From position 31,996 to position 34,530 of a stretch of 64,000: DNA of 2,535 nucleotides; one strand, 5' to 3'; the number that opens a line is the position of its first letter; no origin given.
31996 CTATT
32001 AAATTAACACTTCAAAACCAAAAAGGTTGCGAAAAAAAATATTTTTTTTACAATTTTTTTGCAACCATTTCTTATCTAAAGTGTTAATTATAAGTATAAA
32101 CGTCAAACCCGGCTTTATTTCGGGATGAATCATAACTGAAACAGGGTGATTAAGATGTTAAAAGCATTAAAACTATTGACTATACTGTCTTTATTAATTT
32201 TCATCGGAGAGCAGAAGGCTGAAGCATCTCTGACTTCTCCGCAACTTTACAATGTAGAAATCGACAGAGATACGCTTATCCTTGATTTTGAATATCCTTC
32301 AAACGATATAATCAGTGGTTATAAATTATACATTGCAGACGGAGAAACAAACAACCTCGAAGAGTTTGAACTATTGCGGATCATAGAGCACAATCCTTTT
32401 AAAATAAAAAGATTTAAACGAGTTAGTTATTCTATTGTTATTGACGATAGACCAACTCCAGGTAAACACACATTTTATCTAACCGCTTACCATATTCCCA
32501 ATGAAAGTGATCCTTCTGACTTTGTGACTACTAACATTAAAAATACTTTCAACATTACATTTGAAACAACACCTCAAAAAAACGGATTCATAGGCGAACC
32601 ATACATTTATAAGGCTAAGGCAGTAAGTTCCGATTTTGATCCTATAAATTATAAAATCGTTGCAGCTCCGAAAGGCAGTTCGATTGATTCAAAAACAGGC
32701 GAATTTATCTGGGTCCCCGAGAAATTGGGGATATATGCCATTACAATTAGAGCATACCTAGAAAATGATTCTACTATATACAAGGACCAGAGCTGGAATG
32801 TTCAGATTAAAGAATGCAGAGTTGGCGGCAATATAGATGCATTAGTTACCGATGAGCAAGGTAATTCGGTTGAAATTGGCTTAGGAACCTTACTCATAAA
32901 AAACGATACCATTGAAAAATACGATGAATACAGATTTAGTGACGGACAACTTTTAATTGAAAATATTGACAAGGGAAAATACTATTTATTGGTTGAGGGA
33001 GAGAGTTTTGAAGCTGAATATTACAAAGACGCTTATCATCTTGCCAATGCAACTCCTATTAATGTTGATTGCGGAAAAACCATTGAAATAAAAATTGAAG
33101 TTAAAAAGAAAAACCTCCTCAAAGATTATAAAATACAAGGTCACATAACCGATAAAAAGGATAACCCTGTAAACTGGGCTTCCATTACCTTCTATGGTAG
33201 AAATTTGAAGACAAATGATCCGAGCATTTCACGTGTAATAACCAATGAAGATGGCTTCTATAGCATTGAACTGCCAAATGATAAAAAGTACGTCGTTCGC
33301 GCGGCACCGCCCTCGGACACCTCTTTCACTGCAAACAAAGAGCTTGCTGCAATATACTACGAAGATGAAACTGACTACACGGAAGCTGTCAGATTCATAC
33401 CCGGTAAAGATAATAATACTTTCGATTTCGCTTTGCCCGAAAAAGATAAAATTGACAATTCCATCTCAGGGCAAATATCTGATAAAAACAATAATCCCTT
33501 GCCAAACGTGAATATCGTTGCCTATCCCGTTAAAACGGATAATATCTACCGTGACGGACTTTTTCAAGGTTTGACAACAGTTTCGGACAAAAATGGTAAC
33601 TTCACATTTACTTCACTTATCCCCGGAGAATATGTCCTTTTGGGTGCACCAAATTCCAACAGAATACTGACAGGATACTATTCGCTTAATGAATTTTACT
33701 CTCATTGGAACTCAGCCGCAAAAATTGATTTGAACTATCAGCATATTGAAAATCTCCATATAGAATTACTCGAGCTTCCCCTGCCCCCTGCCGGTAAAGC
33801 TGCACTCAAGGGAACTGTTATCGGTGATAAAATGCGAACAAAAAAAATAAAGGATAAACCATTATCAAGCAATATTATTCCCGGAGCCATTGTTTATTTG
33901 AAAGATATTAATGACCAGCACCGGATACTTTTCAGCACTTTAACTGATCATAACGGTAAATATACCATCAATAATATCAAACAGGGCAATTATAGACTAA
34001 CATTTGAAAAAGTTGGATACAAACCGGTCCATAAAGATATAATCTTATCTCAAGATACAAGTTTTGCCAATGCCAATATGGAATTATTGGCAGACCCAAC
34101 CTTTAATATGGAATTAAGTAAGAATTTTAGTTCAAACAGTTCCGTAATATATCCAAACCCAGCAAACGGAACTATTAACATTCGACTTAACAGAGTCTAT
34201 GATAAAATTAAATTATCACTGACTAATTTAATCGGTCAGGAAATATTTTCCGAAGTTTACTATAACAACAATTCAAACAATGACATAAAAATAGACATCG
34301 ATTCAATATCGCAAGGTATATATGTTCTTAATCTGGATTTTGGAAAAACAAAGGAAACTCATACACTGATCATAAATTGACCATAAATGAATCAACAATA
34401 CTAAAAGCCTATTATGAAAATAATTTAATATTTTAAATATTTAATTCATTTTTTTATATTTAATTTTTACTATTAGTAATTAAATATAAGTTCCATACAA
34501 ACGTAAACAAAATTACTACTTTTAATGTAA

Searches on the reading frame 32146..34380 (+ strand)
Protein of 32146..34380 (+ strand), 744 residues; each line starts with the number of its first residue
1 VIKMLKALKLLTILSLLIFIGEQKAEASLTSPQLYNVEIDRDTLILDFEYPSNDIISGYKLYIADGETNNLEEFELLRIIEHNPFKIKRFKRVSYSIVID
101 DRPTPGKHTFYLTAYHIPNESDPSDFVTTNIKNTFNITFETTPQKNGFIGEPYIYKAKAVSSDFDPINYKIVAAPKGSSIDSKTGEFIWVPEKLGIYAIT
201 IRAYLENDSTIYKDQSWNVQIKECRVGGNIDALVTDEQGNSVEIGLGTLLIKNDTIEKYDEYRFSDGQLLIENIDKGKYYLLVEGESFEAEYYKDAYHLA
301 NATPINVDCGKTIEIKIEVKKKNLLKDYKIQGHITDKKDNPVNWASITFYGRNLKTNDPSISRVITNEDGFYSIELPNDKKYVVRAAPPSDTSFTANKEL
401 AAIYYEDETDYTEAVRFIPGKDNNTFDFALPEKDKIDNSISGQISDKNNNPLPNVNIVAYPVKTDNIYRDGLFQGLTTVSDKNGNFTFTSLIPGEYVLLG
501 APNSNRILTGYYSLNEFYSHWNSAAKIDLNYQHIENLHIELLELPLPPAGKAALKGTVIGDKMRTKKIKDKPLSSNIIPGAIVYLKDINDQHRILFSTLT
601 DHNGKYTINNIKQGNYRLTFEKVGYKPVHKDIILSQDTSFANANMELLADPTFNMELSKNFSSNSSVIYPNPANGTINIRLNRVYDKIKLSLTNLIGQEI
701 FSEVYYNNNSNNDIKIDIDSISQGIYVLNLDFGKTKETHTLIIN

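Call 20: search_protein_families(library=pfam, proteins=[window:32146-34380:+], max_evalue=0.00001)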
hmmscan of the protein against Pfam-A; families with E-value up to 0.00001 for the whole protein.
window:32146-34380:+ (744 aa): 10 families
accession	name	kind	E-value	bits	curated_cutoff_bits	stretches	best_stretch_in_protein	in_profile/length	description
PF13620.12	CarboxypepD_reg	-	2.2e-30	105.3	32.3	2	572-644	9-78/82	Carboxypeptidase regulatory-like domain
PF13715.12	CarbopepD_reg_2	-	2.6e-20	72.7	32.2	1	575-639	11-69/88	CarboxypepD_reg-like domain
PF17210.9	SdrD_B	-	2.2e-14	54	29.7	0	578-627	24-72/112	SdrD B-like domain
PF18962.6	Por_Secre_tail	-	6.5e-12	46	27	1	668-743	1-75/75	Secretion system C-terminal sorting domain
PF17802.7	SpaA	-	7.8e-11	42.4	23.1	0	445-498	8-56/91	Prealbumin-like fold domain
PF02369.22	Big_1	-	5.8e-08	33.2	34.9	0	329-382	20-72/93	Bacterial Ig-like domain (group 1)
PF14686.12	fn3_3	-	1.3e-07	31.7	24.4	0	592-619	23-50/75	Polysaccharide lyase family 4, domain II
PF23193.1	NOMO_3rd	-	6.9e-07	29.8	27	0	562-646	26-107/120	NOMO third transthyretin-like domain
PF16371.11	MetallophosN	-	2.6e-06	28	35.6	0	362-409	20-66/77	N terminal of Calcineurin-like phosphoesterase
PF09430.16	EMC7_beta-sandw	-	3e-06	27.9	26.6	0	581-633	10-60/122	ER membrane protein complex subunit 7, beta-sandwich domain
